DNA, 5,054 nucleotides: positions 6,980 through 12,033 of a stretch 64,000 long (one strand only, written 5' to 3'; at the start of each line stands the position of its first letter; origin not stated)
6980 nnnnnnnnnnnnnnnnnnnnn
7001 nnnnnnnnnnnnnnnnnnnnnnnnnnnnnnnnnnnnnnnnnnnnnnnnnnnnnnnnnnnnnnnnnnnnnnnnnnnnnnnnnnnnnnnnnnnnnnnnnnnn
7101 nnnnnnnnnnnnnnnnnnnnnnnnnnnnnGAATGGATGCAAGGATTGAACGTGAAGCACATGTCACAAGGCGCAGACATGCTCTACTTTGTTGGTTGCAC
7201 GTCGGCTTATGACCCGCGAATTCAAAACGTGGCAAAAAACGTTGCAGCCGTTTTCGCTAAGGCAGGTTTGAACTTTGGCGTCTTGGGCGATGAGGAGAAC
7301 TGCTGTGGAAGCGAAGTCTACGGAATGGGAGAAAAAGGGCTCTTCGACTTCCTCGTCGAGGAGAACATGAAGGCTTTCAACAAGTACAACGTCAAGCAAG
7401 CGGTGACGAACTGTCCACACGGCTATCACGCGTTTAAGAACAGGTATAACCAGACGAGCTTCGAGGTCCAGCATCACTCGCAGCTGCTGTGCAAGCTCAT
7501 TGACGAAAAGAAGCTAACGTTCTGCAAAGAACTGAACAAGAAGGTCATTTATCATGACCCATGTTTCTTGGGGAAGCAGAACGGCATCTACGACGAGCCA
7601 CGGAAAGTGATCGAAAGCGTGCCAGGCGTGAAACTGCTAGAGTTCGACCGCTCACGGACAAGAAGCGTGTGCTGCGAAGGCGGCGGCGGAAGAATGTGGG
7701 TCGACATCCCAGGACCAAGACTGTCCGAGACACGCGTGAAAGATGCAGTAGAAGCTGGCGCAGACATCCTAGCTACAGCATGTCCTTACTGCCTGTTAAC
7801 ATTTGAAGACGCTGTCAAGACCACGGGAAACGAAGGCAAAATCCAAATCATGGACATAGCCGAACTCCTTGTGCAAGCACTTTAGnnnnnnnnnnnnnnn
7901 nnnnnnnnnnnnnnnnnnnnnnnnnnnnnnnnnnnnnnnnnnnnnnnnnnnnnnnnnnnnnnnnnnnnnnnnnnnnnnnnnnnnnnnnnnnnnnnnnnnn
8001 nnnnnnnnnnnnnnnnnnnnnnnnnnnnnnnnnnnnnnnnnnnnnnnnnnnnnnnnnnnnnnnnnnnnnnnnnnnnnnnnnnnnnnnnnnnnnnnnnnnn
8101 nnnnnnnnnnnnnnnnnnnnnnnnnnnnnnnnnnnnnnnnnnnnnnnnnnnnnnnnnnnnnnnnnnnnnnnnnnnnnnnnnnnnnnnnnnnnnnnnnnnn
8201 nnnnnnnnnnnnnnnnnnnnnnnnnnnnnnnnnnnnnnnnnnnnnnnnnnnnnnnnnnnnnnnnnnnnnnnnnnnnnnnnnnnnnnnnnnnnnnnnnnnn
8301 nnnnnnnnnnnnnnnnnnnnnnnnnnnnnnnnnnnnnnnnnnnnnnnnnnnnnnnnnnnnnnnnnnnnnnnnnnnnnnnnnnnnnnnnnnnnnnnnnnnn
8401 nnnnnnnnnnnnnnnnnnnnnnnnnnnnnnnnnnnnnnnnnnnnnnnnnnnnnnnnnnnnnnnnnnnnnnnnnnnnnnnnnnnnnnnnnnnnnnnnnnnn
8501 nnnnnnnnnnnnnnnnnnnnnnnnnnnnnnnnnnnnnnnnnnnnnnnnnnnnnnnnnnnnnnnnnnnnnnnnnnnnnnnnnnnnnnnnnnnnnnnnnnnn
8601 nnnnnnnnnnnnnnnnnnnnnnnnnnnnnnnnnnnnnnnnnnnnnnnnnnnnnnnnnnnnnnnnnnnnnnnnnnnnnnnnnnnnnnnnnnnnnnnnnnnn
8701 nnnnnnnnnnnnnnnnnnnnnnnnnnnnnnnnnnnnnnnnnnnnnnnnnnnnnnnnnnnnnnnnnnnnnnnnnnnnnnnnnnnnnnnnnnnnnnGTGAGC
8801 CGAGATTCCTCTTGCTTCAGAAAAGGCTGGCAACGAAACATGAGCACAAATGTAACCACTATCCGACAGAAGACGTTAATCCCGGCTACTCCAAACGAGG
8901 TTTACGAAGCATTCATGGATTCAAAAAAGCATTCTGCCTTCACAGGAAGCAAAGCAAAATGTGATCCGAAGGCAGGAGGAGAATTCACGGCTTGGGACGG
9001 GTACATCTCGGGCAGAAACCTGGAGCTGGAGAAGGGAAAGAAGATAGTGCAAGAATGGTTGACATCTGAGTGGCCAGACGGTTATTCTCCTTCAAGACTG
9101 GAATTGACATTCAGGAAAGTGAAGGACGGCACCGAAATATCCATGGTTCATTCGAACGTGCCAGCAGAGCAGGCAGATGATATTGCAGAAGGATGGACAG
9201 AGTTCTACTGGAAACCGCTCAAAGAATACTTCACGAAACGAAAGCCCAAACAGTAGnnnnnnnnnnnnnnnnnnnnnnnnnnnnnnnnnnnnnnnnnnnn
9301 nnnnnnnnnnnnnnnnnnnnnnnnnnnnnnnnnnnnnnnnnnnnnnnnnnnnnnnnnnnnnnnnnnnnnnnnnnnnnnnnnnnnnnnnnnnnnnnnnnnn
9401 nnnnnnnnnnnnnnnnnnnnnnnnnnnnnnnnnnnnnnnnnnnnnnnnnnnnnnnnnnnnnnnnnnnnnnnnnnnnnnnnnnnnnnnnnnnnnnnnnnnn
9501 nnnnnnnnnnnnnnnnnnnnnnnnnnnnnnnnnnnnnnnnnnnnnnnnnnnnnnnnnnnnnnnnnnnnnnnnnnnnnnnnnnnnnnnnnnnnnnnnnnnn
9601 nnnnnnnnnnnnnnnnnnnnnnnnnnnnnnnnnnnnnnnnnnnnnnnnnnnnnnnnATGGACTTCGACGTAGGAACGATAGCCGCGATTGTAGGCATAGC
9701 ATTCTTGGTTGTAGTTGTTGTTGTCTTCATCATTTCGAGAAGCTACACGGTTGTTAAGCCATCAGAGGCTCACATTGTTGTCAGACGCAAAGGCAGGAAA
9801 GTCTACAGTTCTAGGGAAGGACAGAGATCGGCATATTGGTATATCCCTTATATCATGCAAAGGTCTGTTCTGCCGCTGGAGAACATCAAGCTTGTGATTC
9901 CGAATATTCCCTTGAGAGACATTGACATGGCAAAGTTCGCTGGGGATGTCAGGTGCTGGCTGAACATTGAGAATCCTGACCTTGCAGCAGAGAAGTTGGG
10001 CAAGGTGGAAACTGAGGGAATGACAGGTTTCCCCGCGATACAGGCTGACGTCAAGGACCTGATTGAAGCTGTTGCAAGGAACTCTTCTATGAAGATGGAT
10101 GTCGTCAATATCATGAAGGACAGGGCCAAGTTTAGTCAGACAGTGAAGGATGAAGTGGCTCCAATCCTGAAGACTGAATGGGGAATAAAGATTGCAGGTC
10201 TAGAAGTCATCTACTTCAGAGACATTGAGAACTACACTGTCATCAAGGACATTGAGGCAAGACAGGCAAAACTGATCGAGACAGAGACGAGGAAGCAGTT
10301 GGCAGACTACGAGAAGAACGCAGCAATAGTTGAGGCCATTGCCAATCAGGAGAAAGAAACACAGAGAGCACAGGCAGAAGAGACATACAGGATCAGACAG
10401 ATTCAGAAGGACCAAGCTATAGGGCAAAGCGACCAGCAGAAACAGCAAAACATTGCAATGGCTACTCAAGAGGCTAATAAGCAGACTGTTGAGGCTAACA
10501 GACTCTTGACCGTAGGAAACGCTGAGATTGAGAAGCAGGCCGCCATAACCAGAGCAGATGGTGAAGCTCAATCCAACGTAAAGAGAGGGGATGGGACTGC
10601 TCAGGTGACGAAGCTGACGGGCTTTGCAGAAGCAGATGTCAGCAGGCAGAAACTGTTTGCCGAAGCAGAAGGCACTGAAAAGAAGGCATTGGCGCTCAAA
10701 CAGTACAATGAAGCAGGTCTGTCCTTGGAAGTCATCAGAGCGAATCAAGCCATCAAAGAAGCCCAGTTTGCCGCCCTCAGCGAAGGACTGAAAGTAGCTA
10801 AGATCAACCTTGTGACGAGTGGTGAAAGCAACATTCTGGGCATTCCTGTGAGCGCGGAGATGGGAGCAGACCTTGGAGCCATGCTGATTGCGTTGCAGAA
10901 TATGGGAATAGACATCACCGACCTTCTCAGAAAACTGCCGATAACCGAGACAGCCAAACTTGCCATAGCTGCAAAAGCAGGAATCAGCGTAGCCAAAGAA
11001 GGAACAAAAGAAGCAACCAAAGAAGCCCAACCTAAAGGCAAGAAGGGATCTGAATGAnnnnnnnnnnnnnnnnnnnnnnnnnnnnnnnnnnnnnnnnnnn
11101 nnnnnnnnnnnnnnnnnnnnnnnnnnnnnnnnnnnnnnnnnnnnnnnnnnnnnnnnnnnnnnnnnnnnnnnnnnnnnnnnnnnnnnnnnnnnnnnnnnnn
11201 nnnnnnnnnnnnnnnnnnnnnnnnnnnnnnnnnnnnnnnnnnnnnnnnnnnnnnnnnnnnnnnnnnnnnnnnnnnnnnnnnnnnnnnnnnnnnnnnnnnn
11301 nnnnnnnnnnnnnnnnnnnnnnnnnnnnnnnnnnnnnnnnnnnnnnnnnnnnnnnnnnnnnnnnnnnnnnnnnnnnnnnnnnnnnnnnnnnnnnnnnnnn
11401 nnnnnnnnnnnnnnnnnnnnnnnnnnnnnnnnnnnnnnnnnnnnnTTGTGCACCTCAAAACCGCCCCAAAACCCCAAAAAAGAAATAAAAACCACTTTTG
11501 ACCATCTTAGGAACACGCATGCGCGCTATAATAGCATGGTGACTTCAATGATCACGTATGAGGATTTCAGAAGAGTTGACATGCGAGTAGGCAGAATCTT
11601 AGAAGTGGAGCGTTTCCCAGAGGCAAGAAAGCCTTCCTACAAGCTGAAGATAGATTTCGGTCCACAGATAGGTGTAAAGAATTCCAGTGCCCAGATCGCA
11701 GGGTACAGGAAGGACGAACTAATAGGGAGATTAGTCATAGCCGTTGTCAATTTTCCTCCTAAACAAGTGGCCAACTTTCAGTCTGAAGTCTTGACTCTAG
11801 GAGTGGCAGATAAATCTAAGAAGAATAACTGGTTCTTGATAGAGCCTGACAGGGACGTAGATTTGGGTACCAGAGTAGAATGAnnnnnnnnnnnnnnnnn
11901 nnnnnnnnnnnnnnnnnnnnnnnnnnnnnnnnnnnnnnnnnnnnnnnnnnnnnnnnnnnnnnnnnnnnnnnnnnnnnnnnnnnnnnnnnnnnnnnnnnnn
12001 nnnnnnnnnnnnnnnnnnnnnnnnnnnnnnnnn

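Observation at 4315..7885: Stand-alone divergent pair: an HdrA-MvhD fusion and an HdrD-like (HdrC+HdrB CCG) protein sharing a bidirectional promoter of about 85 nt, with no hydrogenase or formate dehydrogenase partner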

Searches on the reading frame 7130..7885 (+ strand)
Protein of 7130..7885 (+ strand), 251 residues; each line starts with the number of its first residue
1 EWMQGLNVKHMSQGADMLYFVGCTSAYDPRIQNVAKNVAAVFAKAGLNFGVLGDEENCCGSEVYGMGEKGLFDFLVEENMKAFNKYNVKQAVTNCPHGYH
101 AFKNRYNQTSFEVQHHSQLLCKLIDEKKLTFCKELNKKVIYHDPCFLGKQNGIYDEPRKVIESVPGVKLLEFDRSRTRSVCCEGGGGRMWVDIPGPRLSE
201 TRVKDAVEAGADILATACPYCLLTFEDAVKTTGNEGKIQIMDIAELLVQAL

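Call 34: search_solved_structures(query=window:7130-7885:+, max_evalue=1, show_alignments=5)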
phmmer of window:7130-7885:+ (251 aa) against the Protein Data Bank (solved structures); distinct sequences matched with E-value up to 1: 6.
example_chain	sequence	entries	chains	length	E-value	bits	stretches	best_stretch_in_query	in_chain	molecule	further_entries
9ojn_A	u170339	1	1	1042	6.9e-45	156.8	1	13-250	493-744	Iron-sulfur-binding reductase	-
8rvv_B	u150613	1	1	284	7.7e-08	35.4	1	111-248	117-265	H(2):CoB-CoM heterodisulfide,ferredoxin reductase subunit B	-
8rvu_b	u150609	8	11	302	1e-07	35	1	110-248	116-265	H(2):CoB-CoM heterodisulfide,ferredoxin reductase subunit B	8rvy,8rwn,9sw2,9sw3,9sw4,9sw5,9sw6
9sfi_C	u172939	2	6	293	2.4e-05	27.2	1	110-248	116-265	H(2)/formate:CoB-CoM heterodisulfide,ferredoxin reductase subunit B2 | Heterodisulfide reductase subunit B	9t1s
7bkb_B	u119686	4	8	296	0.0005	22.9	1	162-227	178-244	CoB--CoM heterodisulfide reductase subunit B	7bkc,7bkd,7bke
5odc_B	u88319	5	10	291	0.00078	22.3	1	153-247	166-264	Heterodisulfide reductase, subunit B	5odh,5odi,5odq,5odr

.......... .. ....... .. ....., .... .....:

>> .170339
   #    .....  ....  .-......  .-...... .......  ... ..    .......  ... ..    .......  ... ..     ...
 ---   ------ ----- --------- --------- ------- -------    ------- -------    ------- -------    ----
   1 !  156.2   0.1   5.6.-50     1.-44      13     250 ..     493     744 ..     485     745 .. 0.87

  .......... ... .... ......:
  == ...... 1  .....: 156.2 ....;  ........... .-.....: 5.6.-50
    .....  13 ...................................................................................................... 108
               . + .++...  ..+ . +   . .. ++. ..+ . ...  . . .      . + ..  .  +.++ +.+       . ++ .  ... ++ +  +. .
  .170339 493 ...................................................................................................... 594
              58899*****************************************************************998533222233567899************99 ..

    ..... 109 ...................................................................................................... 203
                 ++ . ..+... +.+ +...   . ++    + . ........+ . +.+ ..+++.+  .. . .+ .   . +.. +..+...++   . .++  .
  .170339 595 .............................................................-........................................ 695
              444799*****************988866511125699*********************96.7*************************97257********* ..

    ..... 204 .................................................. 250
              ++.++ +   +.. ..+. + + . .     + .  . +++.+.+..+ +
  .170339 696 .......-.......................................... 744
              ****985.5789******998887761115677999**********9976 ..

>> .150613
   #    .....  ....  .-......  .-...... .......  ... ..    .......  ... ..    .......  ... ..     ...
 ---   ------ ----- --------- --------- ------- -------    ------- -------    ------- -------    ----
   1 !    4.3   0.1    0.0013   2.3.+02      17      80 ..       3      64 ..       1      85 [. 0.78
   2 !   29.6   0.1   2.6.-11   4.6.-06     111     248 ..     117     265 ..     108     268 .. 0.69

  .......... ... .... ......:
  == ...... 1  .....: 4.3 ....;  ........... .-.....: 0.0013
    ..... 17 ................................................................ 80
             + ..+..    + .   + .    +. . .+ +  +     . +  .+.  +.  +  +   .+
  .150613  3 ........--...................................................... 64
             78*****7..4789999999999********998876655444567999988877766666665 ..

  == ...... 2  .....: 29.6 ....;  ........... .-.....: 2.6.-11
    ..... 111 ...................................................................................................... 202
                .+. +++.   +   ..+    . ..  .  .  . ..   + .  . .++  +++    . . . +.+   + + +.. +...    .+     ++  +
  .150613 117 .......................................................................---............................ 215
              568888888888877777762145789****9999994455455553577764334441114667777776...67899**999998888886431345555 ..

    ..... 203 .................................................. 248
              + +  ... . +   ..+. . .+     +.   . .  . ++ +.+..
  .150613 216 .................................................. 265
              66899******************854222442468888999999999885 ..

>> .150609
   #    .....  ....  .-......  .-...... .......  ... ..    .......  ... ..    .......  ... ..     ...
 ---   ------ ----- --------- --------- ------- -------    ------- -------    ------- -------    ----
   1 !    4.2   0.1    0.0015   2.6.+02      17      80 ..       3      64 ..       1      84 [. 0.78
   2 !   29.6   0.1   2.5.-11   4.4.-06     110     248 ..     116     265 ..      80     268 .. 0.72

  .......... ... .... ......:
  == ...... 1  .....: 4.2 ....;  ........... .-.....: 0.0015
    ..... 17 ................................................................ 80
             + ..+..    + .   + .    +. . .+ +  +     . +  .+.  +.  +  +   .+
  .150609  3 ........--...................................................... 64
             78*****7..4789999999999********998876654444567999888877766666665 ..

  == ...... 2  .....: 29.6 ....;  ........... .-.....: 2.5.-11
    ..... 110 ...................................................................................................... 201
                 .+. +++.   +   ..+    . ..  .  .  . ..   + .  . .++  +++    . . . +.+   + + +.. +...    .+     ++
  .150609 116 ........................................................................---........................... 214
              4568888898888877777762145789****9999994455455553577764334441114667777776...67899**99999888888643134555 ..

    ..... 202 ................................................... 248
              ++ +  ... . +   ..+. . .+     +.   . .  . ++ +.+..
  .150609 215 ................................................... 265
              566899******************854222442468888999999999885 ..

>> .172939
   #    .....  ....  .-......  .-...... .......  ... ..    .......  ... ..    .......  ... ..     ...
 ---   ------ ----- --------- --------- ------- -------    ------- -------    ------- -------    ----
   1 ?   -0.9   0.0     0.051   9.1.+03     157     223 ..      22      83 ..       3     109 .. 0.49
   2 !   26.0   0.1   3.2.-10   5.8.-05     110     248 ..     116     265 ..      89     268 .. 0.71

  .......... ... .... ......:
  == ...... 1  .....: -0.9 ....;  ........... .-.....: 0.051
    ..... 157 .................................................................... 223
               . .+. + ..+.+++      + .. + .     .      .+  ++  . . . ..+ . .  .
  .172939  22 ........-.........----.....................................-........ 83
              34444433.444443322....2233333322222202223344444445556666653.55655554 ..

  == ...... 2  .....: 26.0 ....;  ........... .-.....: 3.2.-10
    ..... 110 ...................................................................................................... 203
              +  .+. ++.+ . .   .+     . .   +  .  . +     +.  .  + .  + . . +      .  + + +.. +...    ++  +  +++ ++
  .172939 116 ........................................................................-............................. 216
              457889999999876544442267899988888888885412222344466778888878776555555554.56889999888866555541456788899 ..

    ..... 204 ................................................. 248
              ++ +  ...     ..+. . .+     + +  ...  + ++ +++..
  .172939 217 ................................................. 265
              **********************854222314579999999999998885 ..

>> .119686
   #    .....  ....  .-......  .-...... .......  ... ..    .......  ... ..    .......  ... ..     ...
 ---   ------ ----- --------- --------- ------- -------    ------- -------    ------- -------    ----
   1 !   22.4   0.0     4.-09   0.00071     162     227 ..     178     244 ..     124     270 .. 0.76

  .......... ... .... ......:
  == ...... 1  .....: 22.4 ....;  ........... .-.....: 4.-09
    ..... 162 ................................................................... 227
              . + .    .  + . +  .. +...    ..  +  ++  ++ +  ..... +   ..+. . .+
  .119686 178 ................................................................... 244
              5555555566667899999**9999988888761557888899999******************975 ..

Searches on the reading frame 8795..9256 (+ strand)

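Call 8: search_protein_families(library=pfam, proteins=[window:8795-9256:+], max_evalue=0.001)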
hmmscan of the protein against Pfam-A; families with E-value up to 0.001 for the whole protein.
window:8795-9256:+ (153 aa): 1 family
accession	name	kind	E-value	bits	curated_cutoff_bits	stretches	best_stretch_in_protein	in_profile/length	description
PF08327.17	AHSA1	-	9.1e-23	81.3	22.1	1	31-146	2-124/125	Activator of Hsp90 ATPase homolog 1-like protein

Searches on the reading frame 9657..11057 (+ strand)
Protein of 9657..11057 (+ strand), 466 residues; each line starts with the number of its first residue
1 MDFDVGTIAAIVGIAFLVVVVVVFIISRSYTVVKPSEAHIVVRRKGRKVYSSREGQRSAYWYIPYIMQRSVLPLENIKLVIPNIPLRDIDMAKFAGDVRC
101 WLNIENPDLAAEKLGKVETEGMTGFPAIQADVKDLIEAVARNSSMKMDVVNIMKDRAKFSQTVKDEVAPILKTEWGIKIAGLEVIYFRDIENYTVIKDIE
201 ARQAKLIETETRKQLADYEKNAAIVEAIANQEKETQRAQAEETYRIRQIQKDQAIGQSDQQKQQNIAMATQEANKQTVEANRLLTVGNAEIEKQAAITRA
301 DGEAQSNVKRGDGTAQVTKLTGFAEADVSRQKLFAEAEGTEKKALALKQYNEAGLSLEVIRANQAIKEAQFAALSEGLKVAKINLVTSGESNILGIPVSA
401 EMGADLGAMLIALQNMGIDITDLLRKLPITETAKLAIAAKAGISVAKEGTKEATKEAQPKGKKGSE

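Call 8: search_protein_families(library=pfam, proteins=[window:9657-11057:+], max_evalue=0.001)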
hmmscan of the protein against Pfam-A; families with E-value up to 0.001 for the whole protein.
window:9657-11057:+ (466 aa): 1 family
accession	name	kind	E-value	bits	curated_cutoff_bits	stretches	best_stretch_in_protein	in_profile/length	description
PF01145.31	Band_7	-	2.2e-11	44.5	23.6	1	32-216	2-172/176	SPFH domain / Band 7 family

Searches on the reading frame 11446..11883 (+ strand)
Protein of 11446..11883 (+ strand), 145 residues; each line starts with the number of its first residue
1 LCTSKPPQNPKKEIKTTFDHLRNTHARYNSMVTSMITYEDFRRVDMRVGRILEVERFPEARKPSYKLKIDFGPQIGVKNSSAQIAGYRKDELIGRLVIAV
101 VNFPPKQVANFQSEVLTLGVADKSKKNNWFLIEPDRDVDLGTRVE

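Call 8: search_protein_families(library=pfam, proteins=[window:11446-11883:+], max_evalue=0.001)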
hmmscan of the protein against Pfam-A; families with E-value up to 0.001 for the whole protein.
window:11446-11883:+ (145 aa): 1 family
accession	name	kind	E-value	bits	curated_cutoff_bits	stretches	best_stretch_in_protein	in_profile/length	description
PF01588.26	tRNA_bind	-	2.6e-15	56.7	27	1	46-143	1-96/96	Putative tRNA binding domain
